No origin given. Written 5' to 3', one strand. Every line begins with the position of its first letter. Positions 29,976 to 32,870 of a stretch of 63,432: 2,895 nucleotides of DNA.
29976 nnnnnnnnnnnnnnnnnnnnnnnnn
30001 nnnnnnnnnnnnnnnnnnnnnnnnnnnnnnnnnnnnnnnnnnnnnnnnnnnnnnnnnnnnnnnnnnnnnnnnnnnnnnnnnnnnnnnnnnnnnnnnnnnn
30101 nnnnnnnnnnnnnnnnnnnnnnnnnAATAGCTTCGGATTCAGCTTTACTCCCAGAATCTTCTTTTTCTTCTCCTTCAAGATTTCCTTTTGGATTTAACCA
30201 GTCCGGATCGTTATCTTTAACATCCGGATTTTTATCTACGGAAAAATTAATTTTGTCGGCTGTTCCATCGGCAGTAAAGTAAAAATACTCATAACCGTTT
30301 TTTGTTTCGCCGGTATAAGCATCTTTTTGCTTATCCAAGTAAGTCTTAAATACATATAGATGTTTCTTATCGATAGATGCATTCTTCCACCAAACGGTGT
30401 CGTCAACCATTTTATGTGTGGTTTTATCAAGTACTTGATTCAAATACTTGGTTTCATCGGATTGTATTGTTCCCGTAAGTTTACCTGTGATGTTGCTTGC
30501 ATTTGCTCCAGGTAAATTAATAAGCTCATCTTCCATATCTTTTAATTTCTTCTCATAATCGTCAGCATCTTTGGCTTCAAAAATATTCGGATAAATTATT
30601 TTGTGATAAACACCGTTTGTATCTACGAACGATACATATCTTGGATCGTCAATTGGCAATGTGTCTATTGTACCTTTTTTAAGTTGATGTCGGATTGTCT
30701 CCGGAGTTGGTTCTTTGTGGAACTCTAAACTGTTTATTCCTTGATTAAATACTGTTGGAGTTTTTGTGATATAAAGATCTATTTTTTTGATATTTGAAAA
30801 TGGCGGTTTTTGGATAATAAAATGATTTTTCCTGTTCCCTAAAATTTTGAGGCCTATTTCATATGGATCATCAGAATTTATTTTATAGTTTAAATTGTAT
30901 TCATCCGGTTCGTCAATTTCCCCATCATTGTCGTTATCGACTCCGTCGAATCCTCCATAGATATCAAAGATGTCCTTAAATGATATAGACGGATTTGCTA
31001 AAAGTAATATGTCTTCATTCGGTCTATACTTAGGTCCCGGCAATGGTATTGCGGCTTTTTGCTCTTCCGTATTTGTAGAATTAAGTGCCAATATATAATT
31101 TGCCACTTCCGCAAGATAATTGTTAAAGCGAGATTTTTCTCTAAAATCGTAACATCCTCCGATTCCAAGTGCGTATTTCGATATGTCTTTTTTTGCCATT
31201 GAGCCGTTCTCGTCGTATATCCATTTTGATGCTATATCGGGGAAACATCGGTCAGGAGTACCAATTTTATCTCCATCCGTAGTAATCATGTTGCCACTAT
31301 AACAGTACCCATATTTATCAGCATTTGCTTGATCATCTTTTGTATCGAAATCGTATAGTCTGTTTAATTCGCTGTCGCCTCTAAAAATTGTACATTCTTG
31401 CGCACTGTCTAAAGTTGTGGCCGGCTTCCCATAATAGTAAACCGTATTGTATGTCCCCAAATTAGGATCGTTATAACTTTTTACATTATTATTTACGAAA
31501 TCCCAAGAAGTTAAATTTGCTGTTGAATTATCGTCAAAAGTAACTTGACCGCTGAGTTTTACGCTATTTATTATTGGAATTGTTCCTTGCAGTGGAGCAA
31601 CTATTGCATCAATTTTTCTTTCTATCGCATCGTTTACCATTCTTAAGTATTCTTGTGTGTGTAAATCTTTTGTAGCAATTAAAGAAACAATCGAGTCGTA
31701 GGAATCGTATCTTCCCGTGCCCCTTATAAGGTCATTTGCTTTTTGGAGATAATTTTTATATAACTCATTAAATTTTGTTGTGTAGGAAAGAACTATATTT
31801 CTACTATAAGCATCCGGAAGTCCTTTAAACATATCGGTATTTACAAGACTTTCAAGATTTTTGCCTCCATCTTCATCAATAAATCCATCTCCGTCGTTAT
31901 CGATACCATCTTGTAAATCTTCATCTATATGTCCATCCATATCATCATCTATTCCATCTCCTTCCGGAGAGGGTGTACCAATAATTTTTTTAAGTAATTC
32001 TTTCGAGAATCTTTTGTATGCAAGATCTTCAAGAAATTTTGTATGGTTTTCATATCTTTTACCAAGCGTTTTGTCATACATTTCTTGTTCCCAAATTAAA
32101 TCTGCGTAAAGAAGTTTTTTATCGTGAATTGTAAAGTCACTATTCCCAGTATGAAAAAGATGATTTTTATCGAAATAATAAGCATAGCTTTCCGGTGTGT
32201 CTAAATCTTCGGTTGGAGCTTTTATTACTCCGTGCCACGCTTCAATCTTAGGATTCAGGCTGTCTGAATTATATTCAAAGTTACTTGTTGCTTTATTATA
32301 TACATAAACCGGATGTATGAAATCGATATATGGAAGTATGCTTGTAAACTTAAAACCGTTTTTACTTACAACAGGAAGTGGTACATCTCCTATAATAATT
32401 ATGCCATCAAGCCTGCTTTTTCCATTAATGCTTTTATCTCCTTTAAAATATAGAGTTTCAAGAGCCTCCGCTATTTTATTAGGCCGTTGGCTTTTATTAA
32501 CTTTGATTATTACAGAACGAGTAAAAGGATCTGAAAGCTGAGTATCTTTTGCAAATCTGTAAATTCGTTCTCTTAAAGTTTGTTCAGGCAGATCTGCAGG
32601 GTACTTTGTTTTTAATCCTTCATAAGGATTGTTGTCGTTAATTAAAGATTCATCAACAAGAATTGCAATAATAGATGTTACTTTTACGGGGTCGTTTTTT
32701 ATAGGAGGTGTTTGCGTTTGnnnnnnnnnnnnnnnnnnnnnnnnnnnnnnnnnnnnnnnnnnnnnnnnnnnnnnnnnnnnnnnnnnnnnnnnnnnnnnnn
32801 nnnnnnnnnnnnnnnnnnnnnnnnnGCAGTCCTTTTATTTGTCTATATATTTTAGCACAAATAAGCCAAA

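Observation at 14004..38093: Candidate cell-contact island: an insulated type IV pilus unit directly followed by the giant adhesin operon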

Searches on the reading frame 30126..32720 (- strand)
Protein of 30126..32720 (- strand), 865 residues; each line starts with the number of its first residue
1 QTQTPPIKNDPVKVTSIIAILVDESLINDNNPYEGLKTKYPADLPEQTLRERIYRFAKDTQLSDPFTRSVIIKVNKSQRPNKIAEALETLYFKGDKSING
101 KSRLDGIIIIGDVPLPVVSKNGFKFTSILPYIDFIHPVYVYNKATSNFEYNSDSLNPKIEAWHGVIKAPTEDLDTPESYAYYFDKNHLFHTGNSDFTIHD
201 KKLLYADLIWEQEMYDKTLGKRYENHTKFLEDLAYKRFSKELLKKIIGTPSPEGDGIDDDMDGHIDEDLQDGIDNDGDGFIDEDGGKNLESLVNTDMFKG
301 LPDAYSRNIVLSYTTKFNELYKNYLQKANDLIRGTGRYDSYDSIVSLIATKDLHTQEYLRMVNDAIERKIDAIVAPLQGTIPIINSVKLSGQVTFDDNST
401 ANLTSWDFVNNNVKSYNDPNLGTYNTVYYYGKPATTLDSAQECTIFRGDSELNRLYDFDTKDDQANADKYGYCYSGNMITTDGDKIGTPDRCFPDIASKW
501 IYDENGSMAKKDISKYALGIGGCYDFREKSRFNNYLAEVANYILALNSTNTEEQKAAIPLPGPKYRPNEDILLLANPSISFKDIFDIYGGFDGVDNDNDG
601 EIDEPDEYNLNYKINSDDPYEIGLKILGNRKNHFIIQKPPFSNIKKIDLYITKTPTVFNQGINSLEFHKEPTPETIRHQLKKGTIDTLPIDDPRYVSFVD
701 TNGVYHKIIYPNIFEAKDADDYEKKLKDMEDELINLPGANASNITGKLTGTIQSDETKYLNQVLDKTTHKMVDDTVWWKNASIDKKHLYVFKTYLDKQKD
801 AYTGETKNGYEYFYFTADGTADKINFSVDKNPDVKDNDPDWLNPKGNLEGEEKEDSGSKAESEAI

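Call 91: predict_structure(alignment_id=A6)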
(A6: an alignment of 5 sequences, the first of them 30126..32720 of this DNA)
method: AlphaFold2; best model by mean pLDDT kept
length: 865 residues; sequences in the alignment: 5
mean_pLDDT: 37.9   pTM: 0.27
mean pLDDT of the five models: 37.9, 36.5, 36.1, 35.1, 34.8
residues with pLDDT >= 90: 0; 70-90: 21; 50-70: 163; < 50: 681
segments of 3 or more residues with pLDDT < 50: 1-14, 30-45, 62-66, 96-101, 115-351, 380-389, 403-540, 551-644, 653-693, 741-771, 781-785, 790-819, 821-865
pLDDT, mean of each block of 10 residues (from residue 1): 25 52 64 38 49 60 53 69 59 48 54 44 26 28 35 33 33 34 29 22 22 27 29 26 27 31 34 35 27 27 30 34 34 27 37 53 60 63 41 57 39 26 25 29 25 24 30 28 27 27 26 29 29 41 54 45 29 22 27 30 29 31 33 27 46 42 43 38 31 55 65 60 71 65 42 32 36 56 46 35 31 37 44 33 26 23 21
secondary structure, 60 per line:
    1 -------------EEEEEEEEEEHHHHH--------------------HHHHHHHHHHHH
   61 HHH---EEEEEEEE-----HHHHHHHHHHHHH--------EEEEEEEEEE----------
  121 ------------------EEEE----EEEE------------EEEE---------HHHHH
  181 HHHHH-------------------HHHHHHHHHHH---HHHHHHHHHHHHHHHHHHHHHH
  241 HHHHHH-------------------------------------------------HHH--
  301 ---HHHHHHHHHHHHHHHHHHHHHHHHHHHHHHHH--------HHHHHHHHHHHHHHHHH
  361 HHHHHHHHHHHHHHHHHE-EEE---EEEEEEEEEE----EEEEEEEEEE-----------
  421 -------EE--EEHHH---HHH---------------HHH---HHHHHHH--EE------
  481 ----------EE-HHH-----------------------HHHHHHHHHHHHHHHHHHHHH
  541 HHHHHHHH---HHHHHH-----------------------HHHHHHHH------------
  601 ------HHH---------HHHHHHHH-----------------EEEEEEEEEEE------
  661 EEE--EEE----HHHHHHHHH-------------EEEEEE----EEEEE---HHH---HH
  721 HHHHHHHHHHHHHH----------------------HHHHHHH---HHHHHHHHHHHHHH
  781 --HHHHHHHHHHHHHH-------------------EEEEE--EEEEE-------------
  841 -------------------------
elements in order (helices of 4 or more, strands of 3 or more residues): E14-23 H24-28 H49-63 E67-74 H80-92 E101-110 E139-142 E147-150 E163-166 H176-185 H205-215 H219-246 H304-335 H344-377 E380-382 E386-395 E400-409 H464-470 H520-548 H552-557 H581-588 H619-626 E644-654 E661-663 E666-668 H673-681 E695-700 E705-709 H719-734 H757-763 H767-780 H783-796 E816-820 E823-827
